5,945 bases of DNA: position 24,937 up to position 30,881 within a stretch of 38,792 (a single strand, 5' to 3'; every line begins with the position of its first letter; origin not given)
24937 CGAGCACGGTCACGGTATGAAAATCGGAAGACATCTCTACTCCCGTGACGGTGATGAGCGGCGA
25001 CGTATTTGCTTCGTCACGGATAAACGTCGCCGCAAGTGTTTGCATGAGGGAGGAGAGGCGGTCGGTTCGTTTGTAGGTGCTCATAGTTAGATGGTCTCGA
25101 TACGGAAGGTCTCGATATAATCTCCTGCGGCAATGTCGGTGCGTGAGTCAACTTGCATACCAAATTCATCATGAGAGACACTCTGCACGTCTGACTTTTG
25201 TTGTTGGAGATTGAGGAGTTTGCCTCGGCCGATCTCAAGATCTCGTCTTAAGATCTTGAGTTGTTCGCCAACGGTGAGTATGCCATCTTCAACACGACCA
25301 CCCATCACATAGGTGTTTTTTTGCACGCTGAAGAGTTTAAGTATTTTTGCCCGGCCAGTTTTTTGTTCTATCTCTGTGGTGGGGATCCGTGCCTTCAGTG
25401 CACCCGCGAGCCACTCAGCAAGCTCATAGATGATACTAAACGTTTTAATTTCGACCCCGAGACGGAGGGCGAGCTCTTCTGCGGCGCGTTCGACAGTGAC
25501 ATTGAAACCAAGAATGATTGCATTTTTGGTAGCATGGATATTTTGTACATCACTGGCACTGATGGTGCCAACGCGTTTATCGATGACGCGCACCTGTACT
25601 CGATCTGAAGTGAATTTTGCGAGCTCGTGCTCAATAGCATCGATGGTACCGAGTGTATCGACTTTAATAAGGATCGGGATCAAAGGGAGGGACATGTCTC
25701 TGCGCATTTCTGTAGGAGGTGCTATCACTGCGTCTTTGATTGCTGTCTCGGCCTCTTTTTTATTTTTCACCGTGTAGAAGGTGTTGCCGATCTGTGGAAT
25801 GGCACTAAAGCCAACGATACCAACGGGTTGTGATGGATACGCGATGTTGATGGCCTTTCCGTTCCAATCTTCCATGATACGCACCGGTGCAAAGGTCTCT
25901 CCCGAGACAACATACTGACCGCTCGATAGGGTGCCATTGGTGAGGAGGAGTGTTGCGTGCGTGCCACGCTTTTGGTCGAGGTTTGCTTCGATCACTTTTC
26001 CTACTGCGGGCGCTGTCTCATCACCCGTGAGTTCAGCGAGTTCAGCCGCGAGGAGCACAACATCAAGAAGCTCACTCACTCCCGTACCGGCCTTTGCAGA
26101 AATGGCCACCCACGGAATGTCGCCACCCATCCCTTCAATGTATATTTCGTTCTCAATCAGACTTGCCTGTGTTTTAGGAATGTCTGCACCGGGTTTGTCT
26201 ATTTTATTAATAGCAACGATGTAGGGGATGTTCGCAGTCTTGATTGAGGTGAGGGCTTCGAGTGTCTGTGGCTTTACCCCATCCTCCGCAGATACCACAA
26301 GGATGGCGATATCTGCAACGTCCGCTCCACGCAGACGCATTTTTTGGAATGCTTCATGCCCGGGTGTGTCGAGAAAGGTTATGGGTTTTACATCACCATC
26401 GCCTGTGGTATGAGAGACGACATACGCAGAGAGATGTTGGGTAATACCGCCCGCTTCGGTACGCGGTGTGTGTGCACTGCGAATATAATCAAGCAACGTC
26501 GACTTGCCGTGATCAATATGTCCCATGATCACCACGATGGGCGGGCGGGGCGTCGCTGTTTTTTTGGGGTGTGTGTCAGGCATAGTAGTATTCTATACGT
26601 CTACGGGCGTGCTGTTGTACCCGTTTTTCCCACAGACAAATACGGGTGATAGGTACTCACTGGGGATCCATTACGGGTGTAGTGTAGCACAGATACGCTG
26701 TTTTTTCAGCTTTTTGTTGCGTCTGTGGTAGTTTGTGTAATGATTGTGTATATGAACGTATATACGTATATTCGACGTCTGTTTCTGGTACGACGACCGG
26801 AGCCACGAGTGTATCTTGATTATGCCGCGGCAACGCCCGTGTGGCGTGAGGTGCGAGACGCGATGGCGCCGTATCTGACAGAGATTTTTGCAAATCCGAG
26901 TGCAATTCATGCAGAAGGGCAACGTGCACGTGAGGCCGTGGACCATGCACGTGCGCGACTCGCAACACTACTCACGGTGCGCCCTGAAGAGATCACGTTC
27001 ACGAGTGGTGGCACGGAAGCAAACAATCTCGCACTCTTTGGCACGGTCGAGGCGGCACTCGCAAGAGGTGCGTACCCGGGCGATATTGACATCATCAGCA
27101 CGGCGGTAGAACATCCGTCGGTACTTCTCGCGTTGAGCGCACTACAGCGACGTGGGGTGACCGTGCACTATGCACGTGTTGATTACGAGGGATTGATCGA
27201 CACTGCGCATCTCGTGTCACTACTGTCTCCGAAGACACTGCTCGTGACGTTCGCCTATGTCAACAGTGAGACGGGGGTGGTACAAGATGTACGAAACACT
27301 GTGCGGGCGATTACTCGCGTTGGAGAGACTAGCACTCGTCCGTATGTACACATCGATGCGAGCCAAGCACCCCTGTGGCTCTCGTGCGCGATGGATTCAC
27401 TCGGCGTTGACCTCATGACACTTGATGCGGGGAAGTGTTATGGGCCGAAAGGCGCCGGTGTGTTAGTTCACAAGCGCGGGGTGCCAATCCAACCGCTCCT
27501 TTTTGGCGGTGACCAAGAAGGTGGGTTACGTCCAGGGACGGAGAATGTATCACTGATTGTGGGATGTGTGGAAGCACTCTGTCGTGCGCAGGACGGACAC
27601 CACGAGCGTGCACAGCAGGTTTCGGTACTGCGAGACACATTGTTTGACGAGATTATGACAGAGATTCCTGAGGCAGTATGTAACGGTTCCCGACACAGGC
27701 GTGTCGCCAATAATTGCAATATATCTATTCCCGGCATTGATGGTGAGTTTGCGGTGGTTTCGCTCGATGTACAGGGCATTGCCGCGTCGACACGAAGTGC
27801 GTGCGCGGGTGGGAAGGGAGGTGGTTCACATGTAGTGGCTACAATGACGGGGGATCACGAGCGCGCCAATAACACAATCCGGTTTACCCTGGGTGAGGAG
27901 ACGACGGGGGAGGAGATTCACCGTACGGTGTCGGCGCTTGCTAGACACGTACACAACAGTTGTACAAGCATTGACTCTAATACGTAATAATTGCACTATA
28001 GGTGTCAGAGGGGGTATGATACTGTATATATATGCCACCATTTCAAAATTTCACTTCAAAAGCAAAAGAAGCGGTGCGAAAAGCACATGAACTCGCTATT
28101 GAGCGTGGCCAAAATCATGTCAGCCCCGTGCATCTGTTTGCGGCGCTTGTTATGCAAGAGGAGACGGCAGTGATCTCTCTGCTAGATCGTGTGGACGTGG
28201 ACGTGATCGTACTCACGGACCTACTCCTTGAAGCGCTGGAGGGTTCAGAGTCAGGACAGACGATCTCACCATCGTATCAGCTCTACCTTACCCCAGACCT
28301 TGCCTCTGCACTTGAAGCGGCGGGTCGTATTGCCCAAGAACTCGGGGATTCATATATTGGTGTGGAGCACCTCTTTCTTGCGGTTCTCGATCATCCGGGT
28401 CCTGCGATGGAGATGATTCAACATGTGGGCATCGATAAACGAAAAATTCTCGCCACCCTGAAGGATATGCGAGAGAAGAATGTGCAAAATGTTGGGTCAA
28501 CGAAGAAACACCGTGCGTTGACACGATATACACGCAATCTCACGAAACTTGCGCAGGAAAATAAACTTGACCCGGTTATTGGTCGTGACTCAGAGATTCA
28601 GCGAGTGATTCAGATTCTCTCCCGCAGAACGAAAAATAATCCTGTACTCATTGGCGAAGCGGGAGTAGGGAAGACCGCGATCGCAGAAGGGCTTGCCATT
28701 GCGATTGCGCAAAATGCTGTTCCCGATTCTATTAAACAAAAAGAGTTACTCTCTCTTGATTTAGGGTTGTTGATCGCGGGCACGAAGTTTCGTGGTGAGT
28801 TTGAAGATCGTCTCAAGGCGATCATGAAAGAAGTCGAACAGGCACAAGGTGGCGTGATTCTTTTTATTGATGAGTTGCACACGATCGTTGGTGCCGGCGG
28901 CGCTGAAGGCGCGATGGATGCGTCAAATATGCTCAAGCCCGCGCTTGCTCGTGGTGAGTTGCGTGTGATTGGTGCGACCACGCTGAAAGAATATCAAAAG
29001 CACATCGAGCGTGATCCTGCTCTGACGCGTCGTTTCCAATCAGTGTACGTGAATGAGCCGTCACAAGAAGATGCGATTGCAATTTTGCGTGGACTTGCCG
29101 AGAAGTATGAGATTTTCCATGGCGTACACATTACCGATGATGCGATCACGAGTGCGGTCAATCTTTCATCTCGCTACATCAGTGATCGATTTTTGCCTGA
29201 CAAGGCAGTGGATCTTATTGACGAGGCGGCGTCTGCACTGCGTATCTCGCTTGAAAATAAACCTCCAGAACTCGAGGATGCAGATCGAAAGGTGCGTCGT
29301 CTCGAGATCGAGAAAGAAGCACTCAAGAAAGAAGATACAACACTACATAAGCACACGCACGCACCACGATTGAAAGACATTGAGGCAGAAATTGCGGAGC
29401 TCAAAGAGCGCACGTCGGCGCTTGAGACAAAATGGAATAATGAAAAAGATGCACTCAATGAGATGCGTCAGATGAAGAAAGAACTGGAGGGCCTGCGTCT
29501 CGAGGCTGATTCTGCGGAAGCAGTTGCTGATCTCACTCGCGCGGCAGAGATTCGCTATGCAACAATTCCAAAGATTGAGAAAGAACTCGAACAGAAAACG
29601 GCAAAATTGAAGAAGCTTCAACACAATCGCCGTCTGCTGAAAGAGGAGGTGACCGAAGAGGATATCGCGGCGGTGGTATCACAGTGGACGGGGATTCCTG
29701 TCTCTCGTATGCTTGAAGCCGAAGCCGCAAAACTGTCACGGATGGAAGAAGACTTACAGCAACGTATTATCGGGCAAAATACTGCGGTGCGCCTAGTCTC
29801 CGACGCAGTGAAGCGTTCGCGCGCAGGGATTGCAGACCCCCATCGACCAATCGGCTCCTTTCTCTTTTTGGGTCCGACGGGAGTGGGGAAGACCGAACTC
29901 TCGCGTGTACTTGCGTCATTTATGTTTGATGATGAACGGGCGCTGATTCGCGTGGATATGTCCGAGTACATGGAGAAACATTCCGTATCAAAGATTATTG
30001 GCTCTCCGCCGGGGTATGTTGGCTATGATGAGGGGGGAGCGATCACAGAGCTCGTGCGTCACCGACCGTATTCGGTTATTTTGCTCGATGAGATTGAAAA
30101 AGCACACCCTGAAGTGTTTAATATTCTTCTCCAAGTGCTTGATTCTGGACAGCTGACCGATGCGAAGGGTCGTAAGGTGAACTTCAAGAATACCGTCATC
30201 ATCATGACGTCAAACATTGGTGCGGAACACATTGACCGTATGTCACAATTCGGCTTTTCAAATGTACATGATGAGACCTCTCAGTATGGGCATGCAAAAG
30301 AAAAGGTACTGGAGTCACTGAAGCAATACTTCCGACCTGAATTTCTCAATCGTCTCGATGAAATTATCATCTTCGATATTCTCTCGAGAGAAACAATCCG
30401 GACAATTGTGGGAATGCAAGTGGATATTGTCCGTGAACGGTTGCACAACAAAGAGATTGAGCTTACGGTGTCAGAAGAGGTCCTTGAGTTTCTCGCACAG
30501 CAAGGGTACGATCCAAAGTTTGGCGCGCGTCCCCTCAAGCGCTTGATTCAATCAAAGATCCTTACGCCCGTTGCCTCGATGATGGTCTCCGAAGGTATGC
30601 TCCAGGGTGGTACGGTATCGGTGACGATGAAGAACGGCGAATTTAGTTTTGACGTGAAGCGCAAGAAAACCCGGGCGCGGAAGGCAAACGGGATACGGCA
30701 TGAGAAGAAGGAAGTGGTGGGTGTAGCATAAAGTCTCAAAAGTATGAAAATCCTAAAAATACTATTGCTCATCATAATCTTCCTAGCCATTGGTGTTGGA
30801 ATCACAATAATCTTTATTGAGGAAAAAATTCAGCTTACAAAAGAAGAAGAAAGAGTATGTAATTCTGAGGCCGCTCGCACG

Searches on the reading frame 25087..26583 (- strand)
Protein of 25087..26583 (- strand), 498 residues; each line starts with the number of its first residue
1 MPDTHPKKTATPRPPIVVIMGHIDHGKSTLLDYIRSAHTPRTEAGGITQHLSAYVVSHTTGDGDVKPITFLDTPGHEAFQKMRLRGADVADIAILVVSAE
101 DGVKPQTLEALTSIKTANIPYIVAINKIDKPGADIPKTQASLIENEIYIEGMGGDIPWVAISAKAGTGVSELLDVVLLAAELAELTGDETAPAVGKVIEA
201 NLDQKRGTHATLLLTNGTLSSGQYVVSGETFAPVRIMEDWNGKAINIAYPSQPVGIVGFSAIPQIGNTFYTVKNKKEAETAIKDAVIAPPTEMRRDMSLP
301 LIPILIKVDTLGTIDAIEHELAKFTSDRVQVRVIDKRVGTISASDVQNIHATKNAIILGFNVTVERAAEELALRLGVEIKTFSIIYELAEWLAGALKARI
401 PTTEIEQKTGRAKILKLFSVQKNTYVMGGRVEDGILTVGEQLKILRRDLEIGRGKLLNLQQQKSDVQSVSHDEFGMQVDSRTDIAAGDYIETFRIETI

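Call 8: search_protein_families(library=pfam, proteins=[window:25087-26583:-], max_evalue=0.001)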
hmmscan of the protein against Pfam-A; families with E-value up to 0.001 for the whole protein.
window:25087-26583:- (498 aa): 8 families
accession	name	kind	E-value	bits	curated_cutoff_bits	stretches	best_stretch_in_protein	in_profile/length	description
PF00009.33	GTP_EFTU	-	9.6e-36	123.6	26.5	1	16-177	5-183/188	Elongation factor Tu GTP binding domain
PF11987.13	IF-2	-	9.9e-26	90.4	27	1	298-390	23-114/117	Translation-initiation factor 2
PF22042.2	EF-G_D2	-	1.2e-20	73.8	27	1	192-271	1-83/84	Elongation factor G domain 2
PF01926.29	MMR_HSR1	-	1.3e-10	41.8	21.9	1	17-127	2-113/113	50S ribosome-binding GTPase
PF00071.28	Ras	-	3.9e-05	23.7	21.6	1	17-176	2-156/162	Ras family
PF03193.22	RsgA_GTPase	-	0.00014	22.1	30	0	91-173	24-101/174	RsgA GTPase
PF03144.31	GTP_EFTU_D2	-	0.00017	22.4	30.3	0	426-469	3-48/73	Elongation factor Tu domain 2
PF08477.19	Roc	-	0.00067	20.3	27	0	17-129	2-119/119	Ras of Complex, Roc, domain of DAPkinase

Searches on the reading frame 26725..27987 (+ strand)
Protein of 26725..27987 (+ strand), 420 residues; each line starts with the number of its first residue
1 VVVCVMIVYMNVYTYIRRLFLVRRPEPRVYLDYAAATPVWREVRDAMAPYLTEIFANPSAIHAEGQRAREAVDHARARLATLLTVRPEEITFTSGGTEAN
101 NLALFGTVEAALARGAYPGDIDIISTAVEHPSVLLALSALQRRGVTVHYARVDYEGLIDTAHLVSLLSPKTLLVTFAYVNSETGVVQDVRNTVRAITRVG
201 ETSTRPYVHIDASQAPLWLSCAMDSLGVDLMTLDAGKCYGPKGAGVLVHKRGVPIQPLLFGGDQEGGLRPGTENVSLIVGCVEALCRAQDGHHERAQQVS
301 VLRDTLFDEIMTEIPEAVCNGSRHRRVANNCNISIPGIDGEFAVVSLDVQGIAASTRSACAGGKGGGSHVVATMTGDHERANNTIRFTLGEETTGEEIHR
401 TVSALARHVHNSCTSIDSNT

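Call 8: search_protein_families(library=pfam, proteins=[window:26725-27987:+], max_evalue=0.001)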
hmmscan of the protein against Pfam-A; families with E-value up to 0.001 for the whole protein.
window:26725-27987:+ (420 aa): 1 family
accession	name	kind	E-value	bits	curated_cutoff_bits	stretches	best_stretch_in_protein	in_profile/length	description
PF00266.25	Aminotran_5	-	1.7e-55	189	21.5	1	29-400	1-370/371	Aminotransferase class-V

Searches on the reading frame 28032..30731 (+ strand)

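Call 9: search_protein_families(library=pfam, proteins=[window:28032-30731:+], max_evalue=0.001)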
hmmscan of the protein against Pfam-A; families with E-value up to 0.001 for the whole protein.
window:28032-30731:+ (899 aa): 17 families
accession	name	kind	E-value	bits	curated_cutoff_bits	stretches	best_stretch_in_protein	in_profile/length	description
PF07724.20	AAA_2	-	4.8e-69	232.1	27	1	605-778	1-166/166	AAA domain (Cdc48 subfamily)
PF17871.7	AAA_lid_9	-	1.7e-34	118.3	22.8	1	344-440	1-97/104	AAA lid domain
PF10431.15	ClpB_D2-small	-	1.1e-24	86.7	21.9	1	784-864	1-81/81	C-terminal, D2-small domain, of ClpB protein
PF00004.35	AAA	-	9.7e-23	81.5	21.2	2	205-338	2-126/131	ATPase family associated with various cellular activities (AAA)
PF02861.25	Clp_N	-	3.1e-20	72.5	20.7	2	99-147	3-52/53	Clp amino terminal domain, pathogenicity island component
PF07728.20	AAA_5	-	6.1e-17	62.4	22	1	610-730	2-124/139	AAA domain (dynein-related subfamily)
PF00158.32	Sigma54_activat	-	1.1e-10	41.9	20.2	1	609-728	24-142/168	Sigma-54 interaction domain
PF13191.12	AAA_16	-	2.1e-10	41.8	32.6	1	182-228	2-51/167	AAA ATPase domain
PF13401.12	AAA_22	-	7.3e-09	36.5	27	0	610-704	8-109/130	AAA domain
PF20720.3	nSTAND3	-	1.9e-06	28.1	27.2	0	190-228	8-44/155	Novel STAND NTPase 3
PF01695.23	IstB_IS21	-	3.9e-06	27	24.1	0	197-266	88-153/238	IstB-like ATP binding protein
PF13476.12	AAA_23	-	7.3e-06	27.2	27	0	205-486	23-194/201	AAA domain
PF12775.13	AAA_7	-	4.3e-05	23.6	25.8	0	609-658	35-84/181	P-loop containing dynein motor region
PF05621.17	TniB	-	0.0003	20.7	22.4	0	229-341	76-185/189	Bacterial TniB protein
PF05496.18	RuvB_N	-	0.00041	20.6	27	0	605-631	31-57/159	Holliday junction DNA helicase RuvB P-loop domain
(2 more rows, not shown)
